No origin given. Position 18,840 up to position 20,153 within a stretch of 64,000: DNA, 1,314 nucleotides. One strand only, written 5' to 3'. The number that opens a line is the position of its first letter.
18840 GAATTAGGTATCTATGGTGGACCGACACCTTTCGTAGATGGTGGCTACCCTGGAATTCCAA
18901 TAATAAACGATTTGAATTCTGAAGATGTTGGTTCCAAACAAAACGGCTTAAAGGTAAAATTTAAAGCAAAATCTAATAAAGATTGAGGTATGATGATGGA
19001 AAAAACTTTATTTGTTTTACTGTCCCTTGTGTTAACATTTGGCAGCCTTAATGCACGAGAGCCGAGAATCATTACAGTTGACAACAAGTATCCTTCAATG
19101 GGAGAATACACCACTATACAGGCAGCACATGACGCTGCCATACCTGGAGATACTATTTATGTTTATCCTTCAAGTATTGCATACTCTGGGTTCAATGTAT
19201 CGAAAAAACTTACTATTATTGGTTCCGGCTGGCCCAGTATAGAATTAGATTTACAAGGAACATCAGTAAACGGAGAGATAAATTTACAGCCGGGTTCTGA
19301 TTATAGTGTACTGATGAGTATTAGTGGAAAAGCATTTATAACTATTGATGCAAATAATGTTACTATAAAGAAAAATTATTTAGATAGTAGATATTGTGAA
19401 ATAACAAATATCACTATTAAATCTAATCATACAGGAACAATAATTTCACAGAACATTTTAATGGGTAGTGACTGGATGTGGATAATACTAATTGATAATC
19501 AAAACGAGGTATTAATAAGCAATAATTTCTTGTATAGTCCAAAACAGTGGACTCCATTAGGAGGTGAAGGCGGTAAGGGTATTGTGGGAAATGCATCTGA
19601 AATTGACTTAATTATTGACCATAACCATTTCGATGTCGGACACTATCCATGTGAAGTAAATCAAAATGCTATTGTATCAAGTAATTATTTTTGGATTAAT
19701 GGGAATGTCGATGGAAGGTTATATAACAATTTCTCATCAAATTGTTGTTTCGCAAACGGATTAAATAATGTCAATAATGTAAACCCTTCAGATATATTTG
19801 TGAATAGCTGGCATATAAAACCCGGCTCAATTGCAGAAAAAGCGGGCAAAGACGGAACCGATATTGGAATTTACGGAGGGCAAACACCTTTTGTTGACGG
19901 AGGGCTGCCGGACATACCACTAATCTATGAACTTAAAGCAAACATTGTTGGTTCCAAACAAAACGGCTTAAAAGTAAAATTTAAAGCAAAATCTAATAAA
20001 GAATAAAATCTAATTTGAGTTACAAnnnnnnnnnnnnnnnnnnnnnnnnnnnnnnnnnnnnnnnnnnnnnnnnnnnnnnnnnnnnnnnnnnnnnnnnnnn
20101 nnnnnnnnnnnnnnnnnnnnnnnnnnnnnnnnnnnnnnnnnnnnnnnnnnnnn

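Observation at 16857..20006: Three tandem secreted paralogs after the RHS gene with invariant N- and C-terminal blocks encoded by about 240-bp DNA repeats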

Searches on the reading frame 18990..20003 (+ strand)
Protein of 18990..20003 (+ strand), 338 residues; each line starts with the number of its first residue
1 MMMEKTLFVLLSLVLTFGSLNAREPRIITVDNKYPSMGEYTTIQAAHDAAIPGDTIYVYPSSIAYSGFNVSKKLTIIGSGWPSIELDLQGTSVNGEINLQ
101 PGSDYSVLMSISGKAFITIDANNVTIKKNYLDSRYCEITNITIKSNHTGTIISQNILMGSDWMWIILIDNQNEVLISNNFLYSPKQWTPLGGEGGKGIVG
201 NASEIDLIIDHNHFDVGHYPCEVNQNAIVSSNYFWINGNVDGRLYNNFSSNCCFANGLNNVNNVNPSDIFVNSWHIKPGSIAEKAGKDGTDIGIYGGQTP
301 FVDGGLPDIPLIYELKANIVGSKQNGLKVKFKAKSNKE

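Call 4: search_protein_families(library=pfam, proteins=[window:18990-20003:+], max_evalue=1)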
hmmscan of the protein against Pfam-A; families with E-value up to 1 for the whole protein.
window:18990-20003:+ (338 aa): 1 family
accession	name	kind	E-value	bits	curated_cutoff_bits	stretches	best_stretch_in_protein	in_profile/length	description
PF03442.20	CBM_X2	-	0.018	15.6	28.9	1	94-143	34-71/83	Carbohydrate binding domain X2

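Call 6: search_protein_families(library=ncbifam, proteins=[window:18990-20003:+], max_evalue=1)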
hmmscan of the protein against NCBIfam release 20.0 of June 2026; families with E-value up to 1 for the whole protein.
window:18990-20003:+ (338 aa): 0 families

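Call 8: find_homologous_proteins(query=window:18990-20003:+, max_evalue=0.001)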
Query window:18990-20003:+ (338 aa): 72 proteins with E <= 0.001 among 2022 candidates.
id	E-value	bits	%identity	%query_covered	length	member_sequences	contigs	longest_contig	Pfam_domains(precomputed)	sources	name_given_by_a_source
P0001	4.5e-224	761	100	99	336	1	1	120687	-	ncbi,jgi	-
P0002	2.9e-66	242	44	99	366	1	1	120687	-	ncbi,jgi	-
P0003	2.1e-63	233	42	100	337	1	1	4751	-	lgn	-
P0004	7.4e-57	211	42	93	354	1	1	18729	-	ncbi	ncbi:hypothetical protein ACFLSQ_05965 [Bacteroidota bacterium]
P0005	1.1e-56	211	40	99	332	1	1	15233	-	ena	-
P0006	1.8e-55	207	40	92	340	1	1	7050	-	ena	-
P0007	5.1e-55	205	39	99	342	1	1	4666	-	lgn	-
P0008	1.4e-51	194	38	98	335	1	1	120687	-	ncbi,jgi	-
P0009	4.9e-51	192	38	100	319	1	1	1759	-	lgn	-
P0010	5.0e-51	192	39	100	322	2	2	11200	-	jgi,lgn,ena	-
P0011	1.3e-49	187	38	100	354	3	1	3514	-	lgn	-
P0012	2.1e-49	187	38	99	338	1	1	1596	-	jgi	-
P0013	2.3e-49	186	37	99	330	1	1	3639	-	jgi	jgi:hypothetical protein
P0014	1.2e-48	184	38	98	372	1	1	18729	-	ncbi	ncbi:hypothetical protein ACFLSQ_05955 [Bacteroidota bacterium]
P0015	1.3e-48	184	38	100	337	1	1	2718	-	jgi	-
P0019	1.5e-46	177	35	99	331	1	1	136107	-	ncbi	-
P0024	2.5e-44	170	35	100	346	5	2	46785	-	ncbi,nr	ncbi:MAG TPA: hypothetical protein PLW31_08650 [Bacteroidales bacterium]|nr:hypothetical protein [Ba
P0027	2.3e-43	167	36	99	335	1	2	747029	-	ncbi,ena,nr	ncbi:MAG: hypothetical protein H6628_04905 [Calditrichae bacterium]|nr:hypothetical protein [Calditr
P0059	2.6e-9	55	28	88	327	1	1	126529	-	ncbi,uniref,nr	ncbi:right-handed parallel beta-helix repeat-containing protein [Hymenobacter guriensis]|uniref:Righ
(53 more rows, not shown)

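Call 9: search_solved_structures(query=window:18990-20003:+, max_evalue=10)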
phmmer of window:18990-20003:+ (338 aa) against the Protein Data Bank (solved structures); distinct sequences matched with E-value up to 10: 0.

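Call 10: find_encoding_contigs(protein=P0004, flank=10000, max_places=2)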
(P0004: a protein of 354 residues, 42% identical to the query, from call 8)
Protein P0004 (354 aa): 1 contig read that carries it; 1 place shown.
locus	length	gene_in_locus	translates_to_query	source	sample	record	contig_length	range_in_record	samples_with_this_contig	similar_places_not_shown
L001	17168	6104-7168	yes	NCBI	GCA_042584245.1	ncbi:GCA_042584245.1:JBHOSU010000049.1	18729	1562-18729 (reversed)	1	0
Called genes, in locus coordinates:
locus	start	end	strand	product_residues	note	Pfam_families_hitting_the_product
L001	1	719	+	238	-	PF00656:Peptidase_C14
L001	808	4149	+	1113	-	PF18962:Por_Secre_tail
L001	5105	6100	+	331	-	-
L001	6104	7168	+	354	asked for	-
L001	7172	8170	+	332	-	-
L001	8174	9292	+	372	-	-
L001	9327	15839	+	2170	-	PF02450:LCAT (weak), PF00801:PKD, PF18911:PKD_4, PF18885:DUF5648, PF20148:DUF6531, PF25023:TEN_YD-shell, PF05593:RHS_repeat (weak), PF25023:TEN_YD-shell, +1 more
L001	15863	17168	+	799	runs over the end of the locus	PF18911:PKD_4 (weak), PF13895:Ig_2 (faint), PF07679:I-set (faint), PF00047:ig (faint), PF07686:V-set (faint), PF16680:Ig_4 (faint), PF13927:Ig_3, PF18962:Por_Secre_tail, +2 more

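Call 11: find_encoding_contigs(protein=P0019, flank=10000, max_places=2)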
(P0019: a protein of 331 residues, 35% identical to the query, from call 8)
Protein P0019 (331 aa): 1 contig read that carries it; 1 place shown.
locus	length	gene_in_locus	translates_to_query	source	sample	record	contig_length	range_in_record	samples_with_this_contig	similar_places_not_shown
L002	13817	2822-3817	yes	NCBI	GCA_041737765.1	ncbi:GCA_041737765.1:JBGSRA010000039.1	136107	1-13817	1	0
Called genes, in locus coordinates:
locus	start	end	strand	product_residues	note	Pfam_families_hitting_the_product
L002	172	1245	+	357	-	PF00817:IMS, PF11798:IMS_HHH, PF21999:IMS_HHH_1 (weak), PF11799:IMS_C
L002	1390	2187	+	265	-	-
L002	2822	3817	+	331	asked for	-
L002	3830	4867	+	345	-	-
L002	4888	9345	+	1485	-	PF00082:Peptidase_S8, PF08310:LGFP (faint), PF00801:PKD, PF18911:PKD_4, PF13860:FlgD_ig (weak), PF18962:Por_Secre_tail (weak)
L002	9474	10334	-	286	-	PF00140:Sigma70_r1_2, PF04542:Sigma70_r2, PF04539:Sigma70_r3, PF04545:Sigma70_r4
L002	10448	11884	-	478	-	PF00089:Trypsin, PF13365:Trypsin_2, PF00595:PDZ, PF13180:PDZ_2, PF14685:PDZ_Tricorn (faint), PF17820:PDZ_6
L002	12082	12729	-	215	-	PF18306:LDcluster4, PF03641:Lysine_decarbox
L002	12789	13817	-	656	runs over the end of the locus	PF02518:HATPase_c, PF00204:DNA_gyraseB, PF01751:Toprim, PF00986:DNA_gyraseB_C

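Call 12: find_encoding_contigs(protein=P0027, flank=10000, max_places=2)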
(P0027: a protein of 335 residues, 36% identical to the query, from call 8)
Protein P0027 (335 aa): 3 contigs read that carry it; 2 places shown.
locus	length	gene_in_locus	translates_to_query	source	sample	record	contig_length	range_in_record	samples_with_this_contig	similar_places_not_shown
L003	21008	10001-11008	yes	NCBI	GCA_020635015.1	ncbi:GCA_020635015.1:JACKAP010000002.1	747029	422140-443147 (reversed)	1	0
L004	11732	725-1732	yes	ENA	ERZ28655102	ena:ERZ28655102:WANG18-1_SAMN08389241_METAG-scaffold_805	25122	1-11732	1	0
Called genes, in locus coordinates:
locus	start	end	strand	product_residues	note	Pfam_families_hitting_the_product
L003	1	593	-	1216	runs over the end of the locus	PF01833:TIG, PF18998:Flg_new_2, PF24517:CBM96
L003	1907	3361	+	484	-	PF12161:HsdM_N, PF02384:N6_Mtase, PF07669:Eco57I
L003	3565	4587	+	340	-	PF01420:Methylase_S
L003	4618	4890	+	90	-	PF05635:23S_rRNA_IVP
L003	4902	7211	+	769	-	PF00270:DEAD, PF04851:ResIII, PF18766:SWI2_SNF2, PF00271:Helicase_C (weak), PF08463:EcoEI_R_C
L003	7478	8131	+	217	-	-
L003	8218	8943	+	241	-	-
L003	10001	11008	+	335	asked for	-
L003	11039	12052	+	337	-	-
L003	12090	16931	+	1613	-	PF00082:Peptidase_S8, PF00028:Cadherin (faint), PF00801:PKD, PF18911:PKD_4, PF07495:Y_Y_Y (faint)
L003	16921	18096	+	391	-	PF18962:Por_Secre_tail (weak), PF13860:FlgD_ig (weak)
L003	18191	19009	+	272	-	PF18962:Por_Secre_tail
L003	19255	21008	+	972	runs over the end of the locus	PF17164:DUF5122 (faint), PF07494:Reg_prop (faint), PF12768:Rax2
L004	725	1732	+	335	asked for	-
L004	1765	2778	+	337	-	-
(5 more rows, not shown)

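Call 16: find_encoding_contigs(protein=P0024, flank=10000, max_places=2)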
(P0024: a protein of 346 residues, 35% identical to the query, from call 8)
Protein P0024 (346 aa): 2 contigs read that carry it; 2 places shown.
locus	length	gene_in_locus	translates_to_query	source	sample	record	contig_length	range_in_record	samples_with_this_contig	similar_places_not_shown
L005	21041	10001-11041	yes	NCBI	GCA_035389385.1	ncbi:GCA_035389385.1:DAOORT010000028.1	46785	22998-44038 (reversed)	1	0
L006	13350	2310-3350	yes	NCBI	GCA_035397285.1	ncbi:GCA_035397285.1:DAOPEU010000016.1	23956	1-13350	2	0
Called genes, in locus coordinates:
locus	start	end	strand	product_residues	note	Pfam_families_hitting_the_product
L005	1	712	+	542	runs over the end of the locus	PF00171:Aldedh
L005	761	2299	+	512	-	PF00171:Aldedh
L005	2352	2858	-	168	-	PF13801:Metal_resist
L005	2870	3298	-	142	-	-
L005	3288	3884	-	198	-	PF12645:HTH_16, PF04542:Sigma70_r2, PF08281:Sigma70_r4_2, PF04545:Sigma70_r4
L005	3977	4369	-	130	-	-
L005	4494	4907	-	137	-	PF00085:Thioredoxin, PF13098:Thioredoxin_2 (weak)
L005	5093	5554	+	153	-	PF21956:DUF6922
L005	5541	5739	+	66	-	PF08843:AbiEii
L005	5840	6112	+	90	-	-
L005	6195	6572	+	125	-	PF02537:CRCB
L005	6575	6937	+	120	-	PF02641:DUF190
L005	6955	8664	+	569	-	PF04434:SWIM (weak)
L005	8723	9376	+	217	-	-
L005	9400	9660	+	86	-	-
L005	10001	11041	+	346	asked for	-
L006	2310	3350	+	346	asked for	-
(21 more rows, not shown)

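Call 17: find_encoding_contigs(protein=P0059, flank=10000, max_places=1)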
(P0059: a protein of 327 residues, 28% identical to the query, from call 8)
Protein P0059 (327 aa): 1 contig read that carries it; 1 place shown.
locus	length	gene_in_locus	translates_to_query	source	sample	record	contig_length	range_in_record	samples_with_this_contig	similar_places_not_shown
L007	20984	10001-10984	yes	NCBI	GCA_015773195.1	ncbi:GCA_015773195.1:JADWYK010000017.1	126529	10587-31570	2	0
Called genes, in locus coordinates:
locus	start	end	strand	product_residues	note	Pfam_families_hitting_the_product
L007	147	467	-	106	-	-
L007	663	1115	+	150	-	PF03544:TonB_C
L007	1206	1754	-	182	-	-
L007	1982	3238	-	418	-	PF00375:SDF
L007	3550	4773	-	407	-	PF22807:TrAA12, PF23500:DUF7133 (faint), PF07995:GSDH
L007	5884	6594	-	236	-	-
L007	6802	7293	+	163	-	-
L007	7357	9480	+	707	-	PF07715:Plug, PF00593:TonB_dep_Rec_b-barrel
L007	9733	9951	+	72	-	PF28310:PID_CTERM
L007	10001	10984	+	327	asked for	-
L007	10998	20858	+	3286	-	PF21868:GbpA_D3 (faint), PF00754:F5_F8_type_C (weak), PF13895:Ig_2 (faint), PF18962:Por_Secre_tail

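Call 22: predict_structure(alignment_id=A3)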
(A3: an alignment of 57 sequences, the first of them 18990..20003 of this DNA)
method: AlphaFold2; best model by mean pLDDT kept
length: 338 residues; sequences in the alignment: 57
mean_pLDDT: 87.7   pTM: 0.86
mean pLDDT of the five models: 87.7, 87.1, 86.0, 85.7, 85.2
residues with pLDDT >= 90: 197; 70-90: 111; 50-70: 29; < 50: 1
segments of 3 or more residues with pLDDT < 50: none
pLDDT, mean of each block of 10 residues (from residue 1): 81 85 90 92 98 97 97 97 82 97 98 97 98 87 98 96 91 96 73 74 88 79 82 57 83 82 92 91 91 93 90 75 79 75
secondary structure, 60 per line:
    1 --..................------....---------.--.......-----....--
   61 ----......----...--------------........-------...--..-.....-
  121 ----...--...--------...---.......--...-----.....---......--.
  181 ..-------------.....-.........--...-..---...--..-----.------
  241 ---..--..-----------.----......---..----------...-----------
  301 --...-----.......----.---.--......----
elements in order: H3-20 E27-30 H43-49 E55-58 E65-70 E75-77 E92-99 E107-109 E115-119 E125-127 E130-132 E141-143 E147-153 E156-158 E164-168 E172-177 E180-182 E196-200 E205-210 E213-215 E222-224 H266-269 E311-317 E329-334

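Call 25: fold_search(model_id=the predicted structure, library=pdb)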
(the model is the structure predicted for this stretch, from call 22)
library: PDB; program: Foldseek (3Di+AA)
matches with E <= 10: 211; with E <= 0.001: 0
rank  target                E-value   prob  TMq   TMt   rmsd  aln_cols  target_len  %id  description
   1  2nsp_A                2.7e-03  0.98  0.32  0.32  13.9       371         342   11  Crystal structure of pectin methylesterase D178A mutant in complex with hexasaccharide I (released 2007-09-18)
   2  1ru4                  3.8e-03  1.00  0.44  0.38  10.2       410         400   13  Crystal structure of pectate lyase Pel9A (released 2004-04-13)
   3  7o78_B                7.7e-03  1.00  0.45  0.32   4.6       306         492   14  Structure of the PL6 family chondroitinase B from Pseudopedobacter saltans, Pedsa3807 (released 2021-07-28)
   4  6kfn                  8.0e-03  1.00  0.39  0.43   7.5       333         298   12  Crystal structure of alginate lyase from Paenibacillus sp. str. FPU-7 (released 2019-10-30)
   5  7dmk_C                8.9e-03  1.00  0.51  0.26   6.5       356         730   11  PL6 alginate lyase BcAlyPL6 (released 2021-10-06)
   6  3vmv                  8.9e-03  1.00  0.36  0.37  10.0       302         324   15  Crystal structure of pectate lyase Bsp165PelA from Bacillus sp. N165 (released 2012-07-25)
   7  6f7k_B                9.3e-03  0.82  0.25  0.17  12.1       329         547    9  Crystal structure of Dettilon tailspike protein (gp208) (released 2018-12-19)
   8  7chu_A                1.1e-02  0.98  0.34  0.24  12.0       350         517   14  Geobacillus virus E2 - ORF18 (released 2021-04-14)
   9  5zl4_A                1.5e-02  0.80  0.29  0.24  13.2       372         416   12  Crystal structure of DFA-IIIase from Arthrobacter chlorophenolicus A6 wihout its lid in complex with GF2 (released 2018-12-19)
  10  6fi2_A                1.7e-02  0.99  0.29  0.26  10.6       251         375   11  VexL: A periplasmic depolymerase provides new insight into ABC transporter-dependent secretion of bacterial capsular p (released 2018-05-02)
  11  7xks                  1.9e-02  0.96  0.35  0.38  11.5       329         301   12  Crystal structure of an alkaline pectate lyase from Bacillus clausii (released 2023-03-29)
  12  7dmk_D                2.2e-02  0.97  0.41  0.21   9.7       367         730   11  PL6 alginate lyase BcAlyPL6 (released 2021-10-06)
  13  9j4l_A                2.2e-02  0.96  0.34  0.30  10.0       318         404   12  Crystal structure of GH9l Inulin fructotransferases (IFTase) (released 2024-09-04)
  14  1idk                  2.2e-02  0.30  0.17  0.16  13.0       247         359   11  PECTIN LYASE A (released 1997-10-15)
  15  5zku_A                2.4e-02  0.96  0.33  0.26   9.6       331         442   11  Crystal structure of DFA-IIIase from Arthrobacter chlorophenolicus A6 in complex with DFA-III (released 2018-12-19)
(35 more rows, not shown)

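Call 29: find_related_loci(query=A4, collection=genome_contigs, flank=10000)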
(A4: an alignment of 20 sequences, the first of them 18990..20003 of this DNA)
Query A4 (338 aa) in genome_contigs; peptide patterns used: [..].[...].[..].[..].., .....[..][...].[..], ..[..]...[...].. (x = any residue, [..] = any of these).
213 stretches matched a pattern; 174 encode a relative of the query (tblastn E <= 1e-3); the best 80 are kept; 76 distinct loci.
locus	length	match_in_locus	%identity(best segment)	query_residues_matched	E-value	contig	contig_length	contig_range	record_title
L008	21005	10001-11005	36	3-338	6e-50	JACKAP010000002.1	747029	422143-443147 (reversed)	MAG: Calditrichia bacterium isolate HK-STAS-CALD-2 HK-STAS-CALD-2_2, whole genome shotgun sequence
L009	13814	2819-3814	35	2-336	6e-48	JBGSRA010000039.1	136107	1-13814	MAG: Draconibacterium sp. isolate JTS-AC346 k141_1340760, whole genome shotgun sequence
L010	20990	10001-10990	36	1-336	4e-47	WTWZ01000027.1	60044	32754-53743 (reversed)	MAG: Prolixibacteraceae bacterium isolate X3_MetaBAT.42 scaffold_870, whole genome shotgun sequence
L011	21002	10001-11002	33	1-338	1e-43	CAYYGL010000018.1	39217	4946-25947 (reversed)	MAG TPA_asm: uncultured Calditrichaceae bacterium isolate SRP163575_co1_571 genome assembly, contig: NODE_1927_length_39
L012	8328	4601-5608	35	1-338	2e-43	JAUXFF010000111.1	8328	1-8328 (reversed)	MAG: Candidatus Cloacimonadota bacterium isolate CSMAG_2896 CSMAG_2896_k117_6350019_length_8328_cov_19.9769, whole genom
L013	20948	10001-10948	37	26-338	5e-41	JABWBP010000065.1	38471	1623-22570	MAG: Calditrichaceae bacterium isolate MAG_33 scaffold_1950, whole genome shotgun sequence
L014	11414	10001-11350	34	1-338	6e-40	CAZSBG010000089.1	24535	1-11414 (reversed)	MAG TPA_asm: uncultured Cytophagia bacterium isolate SRP141376_co4_290 genome assembly, contig: NODE_3666_length_24535_c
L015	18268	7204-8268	31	3-336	1e-32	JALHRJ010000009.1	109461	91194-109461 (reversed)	MAG: Cyclobacteriaceae bacterium isolate maxbin.123_sub c_000000001152, whole genome shotgun sequence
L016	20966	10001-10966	28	6-336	3e-27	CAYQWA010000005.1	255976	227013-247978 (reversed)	MAG TPA_asm: uncultured Bacteroidales bacterium isolate SRP077602_co7_588 genome assembly, contig: NODE_44_length_255976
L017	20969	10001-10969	29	14-338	3e-24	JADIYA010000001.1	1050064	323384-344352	MAG: Flavobacteriales bacterium isolate AalE_18-Q3-R2-46_BAT3C.189 tig00000646-10-10478310, whole genome shotgun sequenc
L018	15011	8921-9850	27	11-326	6e-24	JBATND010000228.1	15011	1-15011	MAG: Flavobacteriales bacterium isolate MFD10487_ilm_asm_bin18 k127_13396, whole genome shotgun sequence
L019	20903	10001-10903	28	32-336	6e-24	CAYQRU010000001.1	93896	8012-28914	MAG TPA_asm: uncultured Bacteroidales bacterium isolate binchicken_co22_54 genome assembly, contig: NODE_236_length_9389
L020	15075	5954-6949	31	5-301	6e-21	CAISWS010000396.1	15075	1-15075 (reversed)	MAG: uncultured Bacteroidetes bacterium isolate AM3_bin-0905 genome assembly, contig: bin-0905:396/527, whole genome sho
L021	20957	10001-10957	29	27-334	1e-20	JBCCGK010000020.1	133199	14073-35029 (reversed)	MAG: Bacteroidota bacterium isolate P01_B01_bin.41 k141_3952891_length_133199_cov_30.6541, whole genome shotgun sequence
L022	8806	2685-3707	27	2-334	1e-19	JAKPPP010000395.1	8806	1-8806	MAG: Bacteroidota bacterium isolate JPNA_maxbin.133 k141_1181161, whole genome shotgun sequence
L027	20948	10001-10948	30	3-327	1e-18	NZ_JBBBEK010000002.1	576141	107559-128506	Pontibacter sp. 13R65 contig2, whole genome shotgun sequence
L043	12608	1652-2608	27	8-312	2e-15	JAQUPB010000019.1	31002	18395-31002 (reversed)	MAG: Bacteroidales bacterium isolate STD1_214 NODE_2942_length_31002_cov_4.171822_Sandtown_D1, whole genome shotgun sequ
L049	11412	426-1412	25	27-336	2e-14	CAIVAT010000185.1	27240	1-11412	MAG: uncultured Bacteroidales bacterium isolate AM-2014_bin-2870 genome assembly, contig: bin-2870:185/195, whole genome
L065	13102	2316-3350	28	5-334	2e-12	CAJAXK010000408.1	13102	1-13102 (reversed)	MAG: uncultured Bacteroidales bacterium isolate Loc080925-8-8m_bin-499 genome assembly, contig: bin-499:408/498, whole g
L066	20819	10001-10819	26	26-310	3e-12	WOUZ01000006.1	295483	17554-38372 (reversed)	MAG: Bacteroidetes bacterium isolate X2_MetaBAT.6 scaffold_7, whole genome shotgun sequence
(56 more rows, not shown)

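Call 69: find_encoding_contigs(protein=P0001, flank=1000, max_places=2)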
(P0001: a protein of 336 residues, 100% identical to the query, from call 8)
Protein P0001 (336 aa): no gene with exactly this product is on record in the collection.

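Call 70: list_cluster_members(proteins=[P0001, P0002, P0008])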
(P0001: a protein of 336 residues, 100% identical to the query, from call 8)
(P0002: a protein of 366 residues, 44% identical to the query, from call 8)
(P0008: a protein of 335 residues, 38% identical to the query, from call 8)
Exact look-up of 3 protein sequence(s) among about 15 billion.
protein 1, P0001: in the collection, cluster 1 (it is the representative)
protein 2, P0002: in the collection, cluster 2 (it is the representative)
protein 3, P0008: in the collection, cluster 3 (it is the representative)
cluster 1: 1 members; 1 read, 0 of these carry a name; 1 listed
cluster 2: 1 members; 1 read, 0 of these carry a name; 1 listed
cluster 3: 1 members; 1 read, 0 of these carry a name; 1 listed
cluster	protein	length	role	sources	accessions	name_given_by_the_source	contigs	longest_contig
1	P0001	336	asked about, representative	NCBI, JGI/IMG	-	-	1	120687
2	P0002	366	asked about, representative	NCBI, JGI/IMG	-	-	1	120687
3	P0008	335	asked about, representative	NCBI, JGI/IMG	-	-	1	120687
